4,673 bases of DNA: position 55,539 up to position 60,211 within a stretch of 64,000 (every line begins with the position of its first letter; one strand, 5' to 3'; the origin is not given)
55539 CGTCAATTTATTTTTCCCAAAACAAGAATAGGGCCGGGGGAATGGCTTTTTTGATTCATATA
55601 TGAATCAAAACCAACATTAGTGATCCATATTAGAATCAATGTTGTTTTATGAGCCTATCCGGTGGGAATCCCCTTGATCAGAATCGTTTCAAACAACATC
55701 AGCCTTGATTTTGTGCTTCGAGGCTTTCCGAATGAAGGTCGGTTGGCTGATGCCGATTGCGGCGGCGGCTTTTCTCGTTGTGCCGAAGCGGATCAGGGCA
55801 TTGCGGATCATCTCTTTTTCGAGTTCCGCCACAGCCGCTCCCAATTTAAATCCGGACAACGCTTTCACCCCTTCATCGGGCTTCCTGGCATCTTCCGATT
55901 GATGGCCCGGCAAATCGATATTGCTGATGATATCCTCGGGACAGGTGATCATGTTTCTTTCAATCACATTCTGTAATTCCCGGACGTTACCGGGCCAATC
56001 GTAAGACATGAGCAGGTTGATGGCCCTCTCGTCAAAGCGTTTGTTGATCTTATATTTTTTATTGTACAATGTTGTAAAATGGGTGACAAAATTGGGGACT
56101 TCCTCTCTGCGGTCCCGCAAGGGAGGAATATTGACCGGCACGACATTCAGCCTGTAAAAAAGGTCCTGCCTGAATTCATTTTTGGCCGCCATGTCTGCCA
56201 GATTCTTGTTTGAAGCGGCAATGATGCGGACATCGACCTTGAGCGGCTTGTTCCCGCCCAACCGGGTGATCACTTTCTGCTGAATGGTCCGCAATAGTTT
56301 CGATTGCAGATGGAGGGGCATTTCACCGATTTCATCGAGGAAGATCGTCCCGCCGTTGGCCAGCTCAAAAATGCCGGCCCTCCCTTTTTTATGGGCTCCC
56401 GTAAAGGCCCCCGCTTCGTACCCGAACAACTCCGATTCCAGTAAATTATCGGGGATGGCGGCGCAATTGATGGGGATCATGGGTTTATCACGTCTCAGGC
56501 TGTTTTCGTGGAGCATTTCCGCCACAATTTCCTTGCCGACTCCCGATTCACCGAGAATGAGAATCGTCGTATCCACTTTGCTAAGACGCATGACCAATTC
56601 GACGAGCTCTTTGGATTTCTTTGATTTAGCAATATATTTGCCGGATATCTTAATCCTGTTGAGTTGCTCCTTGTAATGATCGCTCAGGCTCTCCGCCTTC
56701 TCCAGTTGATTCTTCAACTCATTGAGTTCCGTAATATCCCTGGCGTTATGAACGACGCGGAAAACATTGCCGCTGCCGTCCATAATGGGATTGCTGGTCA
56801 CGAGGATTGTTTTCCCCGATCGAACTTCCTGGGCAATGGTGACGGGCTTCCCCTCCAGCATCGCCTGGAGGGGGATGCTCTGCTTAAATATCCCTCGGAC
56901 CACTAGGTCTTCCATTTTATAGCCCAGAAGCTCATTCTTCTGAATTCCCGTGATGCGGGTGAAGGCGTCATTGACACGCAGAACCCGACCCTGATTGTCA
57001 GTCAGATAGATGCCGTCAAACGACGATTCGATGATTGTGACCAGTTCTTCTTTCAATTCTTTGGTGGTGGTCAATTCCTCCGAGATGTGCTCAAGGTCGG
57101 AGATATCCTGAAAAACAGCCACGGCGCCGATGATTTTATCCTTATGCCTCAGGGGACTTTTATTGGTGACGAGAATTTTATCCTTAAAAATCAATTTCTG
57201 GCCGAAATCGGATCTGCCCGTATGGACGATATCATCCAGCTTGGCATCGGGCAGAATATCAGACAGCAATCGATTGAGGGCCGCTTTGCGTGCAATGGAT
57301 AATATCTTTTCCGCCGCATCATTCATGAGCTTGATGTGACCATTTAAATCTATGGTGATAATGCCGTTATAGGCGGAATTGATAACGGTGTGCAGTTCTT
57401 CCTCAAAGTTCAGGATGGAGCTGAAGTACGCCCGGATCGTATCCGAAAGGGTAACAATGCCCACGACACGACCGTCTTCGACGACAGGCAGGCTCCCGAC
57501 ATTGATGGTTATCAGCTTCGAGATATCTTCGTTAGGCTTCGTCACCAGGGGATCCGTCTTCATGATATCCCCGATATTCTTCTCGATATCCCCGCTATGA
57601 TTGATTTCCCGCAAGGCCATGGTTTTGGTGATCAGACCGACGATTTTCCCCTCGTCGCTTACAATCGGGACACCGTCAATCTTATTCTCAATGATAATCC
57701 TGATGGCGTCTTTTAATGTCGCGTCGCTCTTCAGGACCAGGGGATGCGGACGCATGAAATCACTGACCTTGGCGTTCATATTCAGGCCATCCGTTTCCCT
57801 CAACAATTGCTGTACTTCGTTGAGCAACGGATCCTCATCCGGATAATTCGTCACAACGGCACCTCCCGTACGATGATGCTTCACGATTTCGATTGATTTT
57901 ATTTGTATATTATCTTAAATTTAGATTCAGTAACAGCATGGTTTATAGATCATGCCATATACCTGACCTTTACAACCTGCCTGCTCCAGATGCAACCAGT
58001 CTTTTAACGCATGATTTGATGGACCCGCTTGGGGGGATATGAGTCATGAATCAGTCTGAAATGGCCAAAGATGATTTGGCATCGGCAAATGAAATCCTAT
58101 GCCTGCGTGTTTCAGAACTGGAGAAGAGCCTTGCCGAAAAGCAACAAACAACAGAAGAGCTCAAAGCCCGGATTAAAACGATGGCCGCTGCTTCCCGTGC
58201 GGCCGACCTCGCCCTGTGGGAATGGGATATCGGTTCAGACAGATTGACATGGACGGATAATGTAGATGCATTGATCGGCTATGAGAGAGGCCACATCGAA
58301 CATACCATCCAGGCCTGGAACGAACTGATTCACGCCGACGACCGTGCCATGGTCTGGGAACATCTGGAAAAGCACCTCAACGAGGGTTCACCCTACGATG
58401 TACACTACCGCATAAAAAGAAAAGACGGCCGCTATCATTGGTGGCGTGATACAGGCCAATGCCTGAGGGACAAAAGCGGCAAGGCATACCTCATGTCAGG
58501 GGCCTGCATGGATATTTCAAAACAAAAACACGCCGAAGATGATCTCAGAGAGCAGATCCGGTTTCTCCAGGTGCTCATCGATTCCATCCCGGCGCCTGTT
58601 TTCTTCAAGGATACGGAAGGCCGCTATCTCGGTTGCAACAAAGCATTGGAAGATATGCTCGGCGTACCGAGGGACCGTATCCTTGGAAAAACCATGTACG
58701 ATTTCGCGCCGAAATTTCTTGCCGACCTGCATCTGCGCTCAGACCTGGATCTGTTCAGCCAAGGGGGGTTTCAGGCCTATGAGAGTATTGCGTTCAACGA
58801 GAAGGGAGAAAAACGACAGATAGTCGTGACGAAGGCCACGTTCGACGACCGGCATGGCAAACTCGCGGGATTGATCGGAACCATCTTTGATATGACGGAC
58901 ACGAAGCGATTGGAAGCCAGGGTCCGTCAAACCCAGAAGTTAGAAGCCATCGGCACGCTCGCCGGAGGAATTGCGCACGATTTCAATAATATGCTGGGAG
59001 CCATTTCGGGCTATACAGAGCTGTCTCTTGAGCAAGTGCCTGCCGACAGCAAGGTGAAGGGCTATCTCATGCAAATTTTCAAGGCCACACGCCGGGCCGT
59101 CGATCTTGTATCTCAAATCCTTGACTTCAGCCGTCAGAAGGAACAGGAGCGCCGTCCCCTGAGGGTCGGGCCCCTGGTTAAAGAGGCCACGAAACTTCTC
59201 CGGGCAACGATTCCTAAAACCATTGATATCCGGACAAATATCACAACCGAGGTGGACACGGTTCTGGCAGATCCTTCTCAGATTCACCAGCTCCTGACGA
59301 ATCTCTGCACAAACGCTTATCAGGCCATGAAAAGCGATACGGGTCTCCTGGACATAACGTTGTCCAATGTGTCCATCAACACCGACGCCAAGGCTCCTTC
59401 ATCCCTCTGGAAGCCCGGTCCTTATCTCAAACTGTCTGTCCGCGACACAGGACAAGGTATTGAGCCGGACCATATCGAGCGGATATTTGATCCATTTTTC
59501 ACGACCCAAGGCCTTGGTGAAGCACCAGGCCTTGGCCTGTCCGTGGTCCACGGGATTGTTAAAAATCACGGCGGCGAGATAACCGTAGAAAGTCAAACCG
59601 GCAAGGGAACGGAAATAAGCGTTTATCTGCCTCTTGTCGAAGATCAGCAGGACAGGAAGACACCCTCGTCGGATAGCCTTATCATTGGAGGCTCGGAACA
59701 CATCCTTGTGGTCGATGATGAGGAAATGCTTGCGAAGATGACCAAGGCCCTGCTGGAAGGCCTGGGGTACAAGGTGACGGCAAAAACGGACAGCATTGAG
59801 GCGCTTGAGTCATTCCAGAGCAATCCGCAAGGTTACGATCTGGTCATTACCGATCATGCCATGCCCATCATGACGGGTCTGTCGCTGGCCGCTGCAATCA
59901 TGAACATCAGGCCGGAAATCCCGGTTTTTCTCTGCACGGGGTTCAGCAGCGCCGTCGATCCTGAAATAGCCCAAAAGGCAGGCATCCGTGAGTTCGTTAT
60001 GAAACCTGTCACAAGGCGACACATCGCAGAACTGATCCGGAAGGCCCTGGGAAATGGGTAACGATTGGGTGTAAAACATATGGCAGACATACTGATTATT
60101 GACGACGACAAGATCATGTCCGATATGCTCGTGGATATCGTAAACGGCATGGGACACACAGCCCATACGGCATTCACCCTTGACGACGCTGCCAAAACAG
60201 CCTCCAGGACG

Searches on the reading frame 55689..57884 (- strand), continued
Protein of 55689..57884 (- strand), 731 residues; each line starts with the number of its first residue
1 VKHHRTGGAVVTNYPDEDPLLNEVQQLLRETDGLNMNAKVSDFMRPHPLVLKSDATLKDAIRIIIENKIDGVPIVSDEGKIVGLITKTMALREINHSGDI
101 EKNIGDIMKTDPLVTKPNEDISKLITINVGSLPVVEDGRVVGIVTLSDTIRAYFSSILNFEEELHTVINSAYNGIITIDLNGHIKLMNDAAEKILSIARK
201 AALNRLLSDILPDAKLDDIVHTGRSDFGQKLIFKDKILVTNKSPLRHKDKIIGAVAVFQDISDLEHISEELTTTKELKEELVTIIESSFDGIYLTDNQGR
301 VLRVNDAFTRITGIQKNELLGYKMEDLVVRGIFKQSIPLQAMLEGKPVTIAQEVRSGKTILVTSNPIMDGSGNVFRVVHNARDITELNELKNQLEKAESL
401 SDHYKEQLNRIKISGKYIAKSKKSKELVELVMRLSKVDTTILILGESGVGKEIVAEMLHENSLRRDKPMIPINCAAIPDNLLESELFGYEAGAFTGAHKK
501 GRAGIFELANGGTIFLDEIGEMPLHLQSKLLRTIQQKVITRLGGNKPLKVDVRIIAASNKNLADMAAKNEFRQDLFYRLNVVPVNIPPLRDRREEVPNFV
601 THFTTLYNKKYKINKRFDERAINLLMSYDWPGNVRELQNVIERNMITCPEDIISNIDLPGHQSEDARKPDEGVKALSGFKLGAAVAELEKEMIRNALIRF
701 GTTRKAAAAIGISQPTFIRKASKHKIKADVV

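Call 50: search_solved_structures(query=window:55689-57884:-, max_evalue=1e-10)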
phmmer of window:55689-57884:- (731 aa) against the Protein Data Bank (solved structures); distinct sequences matched with E-value up to 1e-10: 44.
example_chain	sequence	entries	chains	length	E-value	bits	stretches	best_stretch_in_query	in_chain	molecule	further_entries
6jdi_A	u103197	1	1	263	1.6e-72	248.3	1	420-659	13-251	Nitrogen assimilation regulatory protein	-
8p53_C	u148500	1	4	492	5.6e-72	246.5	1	415-660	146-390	Transcriptional regulator FleQ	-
1ojl_A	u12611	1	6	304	5.8e-72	246.4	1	420-722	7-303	TRANSCRIPTIONAL REGULATORY PROTEIN ZRAR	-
6j7e_A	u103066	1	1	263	8.1e-72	246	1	420-659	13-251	Nitrogen assimilation regulatory protein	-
26jl_A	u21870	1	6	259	8.6e-72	245.9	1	418-659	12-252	Flagellar regulatory protein A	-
5exx_A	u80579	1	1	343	8.7e-72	245.9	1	419-660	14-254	Transcriptional regulator FleQ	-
7ejw_C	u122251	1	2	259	9.4e-72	245.8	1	420-659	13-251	Transcriptional regulator FleQ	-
5exp_A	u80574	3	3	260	9.6e-72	245.7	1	419-659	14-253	Transcriptional regulator FleQ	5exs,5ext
8pb9_D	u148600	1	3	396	1.3e-71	245.3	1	414-659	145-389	Transcriptional regulator FleQ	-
6jdl_A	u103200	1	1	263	2.1e-71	244.6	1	420-659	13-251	Nitrogen assimilation regulatory protein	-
1ny6_A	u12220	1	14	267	8.1e-70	239.4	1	415-647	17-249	transcriptional regulator (NtrC family)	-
4ly6_A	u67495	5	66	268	8.4e-70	239.3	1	415-647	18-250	Transcriptional regulator (NtrC family)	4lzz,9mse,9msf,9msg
4l4u_A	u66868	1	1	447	1.6e-69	238.4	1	414-719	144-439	Transcriptional regulator (NtrC family)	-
1ny5_A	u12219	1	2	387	2.8e-69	237.6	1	414-647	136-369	transcriptional regulator (NtrC family)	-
3m0e_A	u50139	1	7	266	5.3e-69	236.7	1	415-647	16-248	Transcriptional regulator (NtrC family)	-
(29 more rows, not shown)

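Call 51: search_protein_families(library=ncbifam, proteins=[window:55689-57884:-], max_evalue=1e-10)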
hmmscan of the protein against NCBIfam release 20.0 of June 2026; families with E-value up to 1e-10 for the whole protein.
window:55689-57884:- (731 aa): 32 families (the best 25 are shown)
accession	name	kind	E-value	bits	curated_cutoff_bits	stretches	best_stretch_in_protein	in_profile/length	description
NF041552.1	TF_PrdR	equivalog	3.3e-151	504.5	795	2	275-720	130-572/577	sigma-54 dependent transcriptional regulator PrdR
TIGR01817.1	nifA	equivalog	1.1e-95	321.4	528.85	1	390-660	170-440/534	nif-specific transcriptional activator NifA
TIGR02915.1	PEP_resp_reg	equivalog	9.9e-94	314.7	502.6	1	413-727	138-445/445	PEP-CTERM-box response regulator transcription factor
NF003451.0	PRK05022.1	equivalog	3.6e-91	306.4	476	1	385-724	163-508/512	nitric oxide reductase transcriptional regulator NorR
NF008469.0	PRK11361.1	equivalog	5.3e-88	295.7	714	1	381-729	106-460/461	acetoacetate metabolism transcriptional regulator AtoC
TIGR01818.1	ntrC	equivalog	6.1e-88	295.6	558.6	1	411-670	130-389/463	nitrogen regulation protein NR(I)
NF050807.1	TransRegFlbDCaul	equivalog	3.7e-87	293.1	750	1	417-721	120-435/454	sigma-54-dependent transcriptional regulator FlbD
TIGR02329.1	propionate_PrpR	equivalog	1.9e-86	290.8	499.2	1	378-720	179-523/526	propionate catabolism operon regulatory protein PrpR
NF049963.1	RespRegFlgRCampy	domain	1.5e-84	284.4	750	1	402-658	121-377/429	fla regulon two-component system response regulator FlgR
NF038308.1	RNA_repair_RtcR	equivalog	1.8e-80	271.3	650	1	396-664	159-438/530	RNA repair transcriptional activator RtcR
TIGR02974.1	phageshock_pspF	equivalog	9.2e-80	268.4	443.55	1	418-664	2-251/336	phage shock protein operon transcriptional activator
NF011953.0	PRK15424.1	equivalog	4.1e-79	266.6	703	1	377-724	188-534/538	propionate catabolism operon regulatory protein PrpR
NF007689.0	PRK10365.1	equivalog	1.3e-78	264.8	760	1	387-722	110-440/441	sigma-54-dependent response regulator transcription factor ZraR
NF008485.2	PRK11388.1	equivalog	1.8e-78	264.5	551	1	254-729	185-640/643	dihydroxyacetone kinase operon transcriptional regulator DhaR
NF011958.0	PRK15429.1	equivalog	2.5e-78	264.3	830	1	377-726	343-686/692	formate hydrogenlyase transcriptional activator FlhA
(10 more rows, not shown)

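Call 70: find_encoding_contigs(protein=P0125, flank=5000, max_places=2)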
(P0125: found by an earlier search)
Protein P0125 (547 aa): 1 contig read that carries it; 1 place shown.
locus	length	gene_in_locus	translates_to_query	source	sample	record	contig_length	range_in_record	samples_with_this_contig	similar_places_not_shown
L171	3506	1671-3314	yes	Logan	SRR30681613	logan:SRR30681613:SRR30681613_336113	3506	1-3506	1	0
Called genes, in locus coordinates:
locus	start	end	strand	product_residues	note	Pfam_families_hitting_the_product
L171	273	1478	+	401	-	PF13458:Peripla_BP_6, PF01094:ANF_receptor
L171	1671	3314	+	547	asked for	PF00501:AMP-binding, PF13193:AMP-binding_C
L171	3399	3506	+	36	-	?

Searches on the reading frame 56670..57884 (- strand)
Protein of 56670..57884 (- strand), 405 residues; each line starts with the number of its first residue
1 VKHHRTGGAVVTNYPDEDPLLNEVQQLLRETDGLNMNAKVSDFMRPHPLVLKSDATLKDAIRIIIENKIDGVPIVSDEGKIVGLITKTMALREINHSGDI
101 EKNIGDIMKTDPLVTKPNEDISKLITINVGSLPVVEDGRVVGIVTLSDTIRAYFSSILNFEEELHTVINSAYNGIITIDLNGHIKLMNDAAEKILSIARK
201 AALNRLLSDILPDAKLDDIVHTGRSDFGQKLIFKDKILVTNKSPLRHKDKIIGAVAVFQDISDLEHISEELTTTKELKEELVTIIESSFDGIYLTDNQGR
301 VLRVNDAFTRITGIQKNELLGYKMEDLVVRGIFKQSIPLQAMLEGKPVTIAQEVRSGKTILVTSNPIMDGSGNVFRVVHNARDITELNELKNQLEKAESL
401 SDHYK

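Call 19: find_related_loci(query=A2, collection=metagenome_contigs, flank=6000)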
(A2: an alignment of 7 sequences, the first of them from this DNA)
Query A2 (405 aa) in metagenome_contigs; peptide patterns used: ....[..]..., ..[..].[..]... (x = any residue, [..] = any of these).
489 stretches matched a pattern; 209 encode a relative of the query (tblastn E <= 1e-3); the best 80 are kept; 80 distinct loci.
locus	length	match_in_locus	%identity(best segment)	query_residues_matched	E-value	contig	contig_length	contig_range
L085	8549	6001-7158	70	20-405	1e-179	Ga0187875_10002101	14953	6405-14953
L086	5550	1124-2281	69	20-405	3e-180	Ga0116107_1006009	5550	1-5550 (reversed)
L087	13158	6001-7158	69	20-405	3e-176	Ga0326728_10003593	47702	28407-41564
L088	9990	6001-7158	67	20-405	4e-172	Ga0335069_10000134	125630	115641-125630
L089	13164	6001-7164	59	18-405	7e-147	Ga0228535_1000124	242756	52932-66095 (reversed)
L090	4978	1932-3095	57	20-405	5e-138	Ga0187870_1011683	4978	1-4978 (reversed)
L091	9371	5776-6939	57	20-405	7e-136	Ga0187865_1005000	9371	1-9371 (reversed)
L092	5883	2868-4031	57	20-405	2e-136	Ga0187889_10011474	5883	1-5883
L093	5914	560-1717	55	20-405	7e-136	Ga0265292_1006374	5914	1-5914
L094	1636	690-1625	68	3-314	2e-145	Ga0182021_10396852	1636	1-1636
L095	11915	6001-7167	53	17-405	2e-133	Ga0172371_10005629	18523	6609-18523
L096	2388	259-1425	52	17-405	6e-141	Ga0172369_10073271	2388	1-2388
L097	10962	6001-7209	50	4-405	3e-130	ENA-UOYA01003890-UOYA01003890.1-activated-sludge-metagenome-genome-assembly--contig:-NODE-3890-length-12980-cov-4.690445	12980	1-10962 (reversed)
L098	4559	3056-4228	53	14-405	2e-129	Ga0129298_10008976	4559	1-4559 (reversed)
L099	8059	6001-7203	51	2-405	3e-126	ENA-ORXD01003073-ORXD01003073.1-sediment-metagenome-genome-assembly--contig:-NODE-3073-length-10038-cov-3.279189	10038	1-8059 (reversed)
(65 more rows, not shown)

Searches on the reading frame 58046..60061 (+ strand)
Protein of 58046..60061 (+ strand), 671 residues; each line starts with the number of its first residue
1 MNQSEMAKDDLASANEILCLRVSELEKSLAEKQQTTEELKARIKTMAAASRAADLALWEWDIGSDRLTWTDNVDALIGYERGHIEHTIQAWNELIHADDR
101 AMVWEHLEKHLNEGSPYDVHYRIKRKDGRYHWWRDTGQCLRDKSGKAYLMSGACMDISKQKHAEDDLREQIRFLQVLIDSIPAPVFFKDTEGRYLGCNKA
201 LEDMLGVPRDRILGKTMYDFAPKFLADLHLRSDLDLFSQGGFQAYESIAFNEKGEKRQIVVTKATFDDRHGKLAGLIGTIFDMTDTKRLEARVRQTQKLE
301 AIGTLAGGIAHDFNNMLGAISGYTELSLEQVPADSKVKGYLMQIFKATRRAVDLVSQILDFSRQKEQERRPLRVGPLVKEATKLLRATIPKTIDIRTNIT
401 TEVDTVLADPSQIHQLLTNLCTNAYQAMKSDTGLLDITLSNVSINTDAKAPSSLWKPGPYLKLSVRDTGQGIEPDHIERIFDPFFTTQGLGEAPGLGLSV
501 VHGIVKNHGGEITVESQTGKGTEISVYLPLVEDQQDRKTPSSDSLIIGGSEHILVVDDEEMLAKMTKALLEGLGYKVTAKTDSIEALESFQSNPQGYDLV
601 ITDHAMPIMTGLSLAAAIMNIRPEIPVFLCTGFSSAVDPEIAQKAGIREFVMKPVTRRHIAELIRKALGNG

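Call 5: search_protein_families(library=pfam, proteins=[window:58046-60061:+])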
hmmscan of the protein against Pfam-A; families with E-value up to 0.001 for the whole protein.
window:58046-60061:+ (671 aa): 9 families
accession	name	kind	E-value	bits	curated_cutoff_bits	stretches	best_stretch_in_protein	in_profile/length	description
PF08447.18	PAS_3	-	4.6e-25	88.2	25.6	1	67-153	2-88/89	PAS fold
PF02518.31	HATPase_c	-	2.5e-23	83.1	26.4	1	409-530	2-109/111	Histidine kinase-, DNA gyrase B-, and HSP90-like ATPase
PF00072.30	Response_reg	-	1.2e-20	74.2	30.2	1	553-664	1-110/111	Response regulator receiver domain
PF08448.16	PAS_4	-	6e-18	65.5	23.1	1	179-288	2-110/110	PAS fold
PF00989.32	PAS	-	1.2e-15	57.9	22.6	1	173-282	2-112/113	PAS fold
PF13426.13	PAS_9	-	1.9e-13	51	27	1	183-285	2-103/103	PAS domain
PF00512.31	HisKA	-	4.3e-10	39.9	26.9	1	303-365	3-64/66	His Kinase A (phospho-acceptor) domain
PF13188.13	PAS_8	-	3.2e-07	30.4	21.8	1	173-229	2-55/65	PAS domain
PF21815.4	PAS_PdeA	-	0.00031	21.1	21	1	48-135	7-90/106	PdeA-like PAS domain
